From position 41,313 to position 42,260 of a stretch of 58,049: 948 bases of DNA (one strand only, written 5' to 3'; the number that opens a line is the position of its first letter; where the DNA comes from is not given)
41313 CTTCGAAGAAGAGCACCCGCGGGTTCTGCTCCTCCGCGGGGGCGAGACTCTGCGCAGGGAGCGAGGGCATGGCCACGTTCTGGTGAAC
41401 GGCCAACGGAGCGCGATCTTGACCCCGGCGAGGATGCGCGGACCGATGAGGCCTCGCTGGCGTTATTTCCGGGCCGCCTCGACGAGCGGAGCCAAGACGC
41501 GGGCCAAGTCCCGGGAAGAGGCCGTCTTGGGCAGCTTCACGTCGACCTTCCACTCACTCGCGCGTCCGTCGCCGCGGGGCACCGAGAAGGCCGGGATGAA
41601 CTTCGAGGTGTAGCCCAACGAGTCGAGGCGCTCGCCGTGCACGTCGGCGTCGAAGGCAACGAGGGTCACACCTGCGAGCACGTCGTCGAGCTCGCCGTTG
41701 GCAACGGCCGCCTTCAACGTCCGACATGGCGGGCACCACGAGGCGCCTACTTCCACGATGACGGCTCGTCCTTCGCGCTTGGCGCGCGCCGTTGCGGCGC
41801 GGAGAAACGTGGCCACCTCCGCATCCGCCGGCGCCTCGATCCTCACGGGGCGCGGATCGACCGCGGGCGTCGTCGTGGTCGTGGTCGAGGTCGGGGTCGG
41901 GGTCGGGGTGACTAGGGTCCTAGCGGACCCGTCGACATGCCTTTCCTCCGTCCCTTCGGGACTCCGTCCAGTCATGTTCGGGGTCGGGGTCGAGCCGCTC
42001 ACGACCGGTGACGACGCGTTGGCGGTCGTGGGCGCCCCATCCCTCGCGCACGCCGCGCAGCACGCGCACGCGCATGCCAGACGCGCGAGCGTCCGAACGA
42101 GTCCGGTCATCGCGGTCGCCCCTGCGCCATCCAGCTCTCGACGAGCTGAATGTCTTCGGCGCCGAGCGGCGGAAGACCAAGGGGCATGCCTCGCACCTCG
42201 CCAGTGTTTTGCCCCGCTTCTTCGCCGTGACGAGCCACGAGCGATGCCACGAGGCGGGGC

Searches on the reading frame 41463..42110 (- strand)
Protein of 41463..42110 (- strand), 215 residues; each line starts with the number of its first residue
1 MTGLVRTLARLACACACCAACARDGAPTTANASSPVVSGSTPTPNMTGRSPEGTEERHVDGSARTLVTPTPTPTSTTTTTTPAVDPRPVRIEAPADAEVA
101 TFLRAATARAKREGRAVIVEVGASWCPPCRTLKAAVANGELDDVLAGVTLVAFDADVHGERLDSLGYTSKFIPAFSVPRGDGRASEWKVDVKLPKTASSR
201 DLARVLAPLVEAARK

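Call 3: search_protein_families(library=pfam, proteins=[window:41463-42110:-], max_evalue=0.01)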
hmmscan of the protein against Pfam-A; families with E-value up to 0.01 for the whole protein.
window:41463-42110:- (215 aa): 2 families
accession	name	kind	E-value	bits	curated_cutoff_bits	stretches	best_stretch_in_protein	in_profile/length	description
PF13899.12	Thioredoxin_7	-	7.9e-07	29.6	27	1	103-140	6-43/83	Thioredoxin-like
PF00085.26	Thioredoxin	-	0.00056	20.3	23.5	1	113-163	17-66/103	Thioredoxin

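Call 5: search_protein_families(library=ncbifam, proteins=[window:41463-42110:-], max_evalue=0.01)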
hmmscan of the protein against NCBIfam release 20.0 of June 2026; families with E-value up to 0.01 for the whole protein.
window:41463-42110:- (215 aa): 4 families
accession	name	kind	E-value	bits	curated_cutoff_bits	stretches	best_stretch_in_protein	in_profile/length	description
NF045694.1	seleno_TsoB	exception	0.00091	17.4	805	1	102-135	462-495/572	rhodanese/DsbD fusion-like selenoprotein TsoB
TIGR00385.1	dsbE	subfamily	0.0026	17.3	123.15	1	97-131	46-80/173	DsbE family thiol:disulfide interchange protein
NF047696.1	ThlDiSintTplARhiz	equivalog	0.0054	16.5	230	1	110-137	93-120/219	thiol:disulfide interchange protein TlpA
TIGR01068.1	thioredoxin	equivalog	0.0097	16.1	96.8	0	111-138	11-38/101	thioredoxin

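Call 55: search_solved_structures(query=A5, max_evalue=1, show_alignments=1)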
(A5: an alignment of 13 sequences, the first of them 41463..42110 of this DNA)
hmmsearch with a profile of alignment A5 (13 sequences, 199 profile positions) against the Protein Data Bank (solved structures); distinct sequences matched with E-value up to 1: 220 (the best 60 are shown).
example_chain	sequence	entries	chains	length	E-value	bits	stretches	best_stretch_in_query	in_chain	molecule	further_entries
2vim_A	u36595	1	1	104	1.4e-08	38.1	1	94-179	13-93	THIOREDOXIN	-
1wmj_A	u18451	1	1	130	5.9e-08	36.1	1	91-191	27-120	Thioredoxin H-type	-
1ti3_A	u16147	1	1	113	1.9e-07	34.4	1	96-145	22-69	thioredoxin H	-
1m7t_A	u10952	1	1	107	2.5e-07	34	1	98-162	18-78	Chimera of Human and E. coli thioredoxin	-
8eoj_A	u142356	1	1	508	2.7e-07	33.9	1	77-150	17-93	Protein disulfide-isomerase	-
6i7s_A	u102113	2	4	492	3.8e-07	33.4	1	79-150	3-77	Protein disulfide-isomerase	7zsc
4ekz_A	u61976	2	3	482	4.6e-07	33.2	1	79-150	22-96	Protein disulfide-isomerase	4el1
1ep7_A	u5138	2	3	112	4.6e-07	33.1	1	91-173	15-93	THIOREDOXIN CH1, H-TYPE | THIOREDOXIN H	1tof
6i19_A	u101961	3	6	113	4.7e-07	33.1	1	91-173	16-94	Thioredoxin H-type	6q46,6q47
1ep8_A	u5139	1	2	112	6.7e-07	32.6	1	91-173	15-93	THIOREDOXIN CH1, H-TYPE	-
1trs_A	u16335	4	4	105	8.1e-07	32.4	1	98-146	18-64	THIOREDOXIN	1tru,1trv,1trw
4pok_A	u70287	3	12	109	8.6e-07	32.3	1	97-146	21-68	Thioredoxin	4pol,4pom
8gdy_A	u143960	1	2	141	9e-07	32.2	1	75-150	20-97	Protein disulfide-isomerase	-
8ys3_A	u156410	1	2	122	1e-06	32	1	95-146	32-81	Thioredoxin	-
1auc_A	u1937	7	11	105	1.4e-06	31.6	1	98-146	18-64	THIOREDOXIN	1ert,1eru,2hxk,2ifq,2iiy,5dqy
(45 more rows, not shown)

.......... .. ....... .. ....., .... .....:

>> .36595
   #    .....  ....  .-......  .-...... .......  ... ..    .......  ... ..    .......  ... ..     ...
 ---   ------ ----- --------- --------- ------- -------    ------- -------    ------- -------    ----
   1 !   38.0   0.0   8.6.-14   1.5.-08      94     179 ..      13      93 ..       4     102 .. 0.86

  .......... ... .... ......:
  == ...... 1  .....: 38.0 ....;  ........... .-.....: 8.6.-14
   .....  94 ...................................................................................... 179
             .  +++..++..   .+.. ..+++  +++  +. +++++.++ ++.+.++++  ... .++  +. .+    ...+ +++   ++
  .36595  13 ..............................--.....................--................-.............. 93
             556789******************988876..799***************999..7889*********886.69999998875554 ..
